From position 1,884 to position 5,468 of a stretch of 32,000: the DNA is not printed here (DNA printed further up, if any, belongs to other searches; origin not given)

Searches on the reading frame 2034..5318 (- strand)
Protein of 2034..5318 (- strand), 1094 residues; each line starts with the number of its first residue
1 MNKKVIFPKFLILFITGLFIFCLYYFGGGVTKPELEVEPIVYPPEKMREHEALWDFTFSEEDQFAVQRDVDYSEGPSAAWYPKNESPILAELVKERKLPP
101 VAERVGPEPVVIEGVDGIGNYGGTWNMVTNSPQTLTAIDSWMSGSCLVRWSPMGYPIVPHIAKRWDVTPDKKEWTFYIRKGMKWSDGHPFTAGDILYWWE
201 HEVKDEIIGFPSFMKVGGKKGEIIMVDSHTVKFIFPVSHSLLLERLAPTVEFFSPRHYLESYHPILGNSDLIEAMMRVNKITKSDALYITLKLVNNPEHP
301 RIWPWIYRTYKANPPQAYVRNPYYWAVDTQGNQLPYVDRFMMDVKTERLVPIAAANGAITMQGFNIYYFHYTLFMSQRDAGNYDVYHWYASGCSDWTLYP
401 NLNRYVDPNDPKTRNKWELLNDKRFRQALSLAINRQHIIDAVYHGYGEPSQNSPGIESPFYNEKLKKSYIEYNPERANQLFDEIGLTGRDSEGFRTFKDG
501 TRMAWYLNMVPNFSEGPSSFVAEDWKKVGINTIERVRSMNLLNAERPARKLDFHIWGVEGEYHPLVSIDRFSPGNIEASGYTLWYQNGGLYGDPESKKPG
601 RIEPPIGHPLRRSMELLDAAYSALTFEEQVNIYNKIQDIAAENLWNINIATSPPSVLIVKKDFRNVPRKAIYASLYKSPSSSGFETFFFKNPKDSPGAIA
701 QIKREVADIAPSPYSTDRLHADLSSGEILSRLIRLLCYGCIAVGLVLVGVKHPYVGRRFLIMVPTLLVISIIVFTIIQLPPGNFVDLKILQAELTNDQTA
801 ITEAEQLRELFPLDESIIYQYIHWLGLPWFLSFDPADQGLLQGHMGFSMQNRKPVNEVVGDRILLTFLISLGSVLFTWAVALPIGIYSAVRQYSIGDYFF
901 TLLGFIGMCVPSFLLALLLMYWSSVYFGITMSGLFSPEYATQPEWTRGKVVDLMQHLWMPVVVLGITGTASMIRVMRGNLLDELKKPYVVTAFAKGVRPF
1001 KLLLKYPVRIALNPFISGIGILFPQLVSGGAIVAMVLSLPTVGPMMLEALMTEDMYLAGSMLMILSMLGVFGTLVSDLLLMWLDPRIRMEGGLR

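Call 13: search_protein_families(library=pfam, proteins=[window:2034-5318:-])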
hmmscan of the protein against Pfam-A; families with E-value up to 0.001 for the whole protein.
window:2034-5318:- (1094 aa): 3 families
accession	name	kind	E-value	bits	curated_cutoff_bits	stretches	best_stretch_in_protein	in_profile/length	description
PF00496.27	SBP_bac_5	-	1.5e-48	166.2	32.4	1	157-562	2-350/368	Bacterial extracellular solute-binding proteins, family 5 Middle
PF00528.27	BPD_transp_1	-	3.5e-24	86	26.4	1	881-1088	1-183/184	Binding-protein-dependent transport system inner membrane component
PF19300.4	BPD_transp_1_N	-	0.00029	21.4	23.8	1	755-867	5-111/114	Binding-prot-dependent transport system membrane comp, N-term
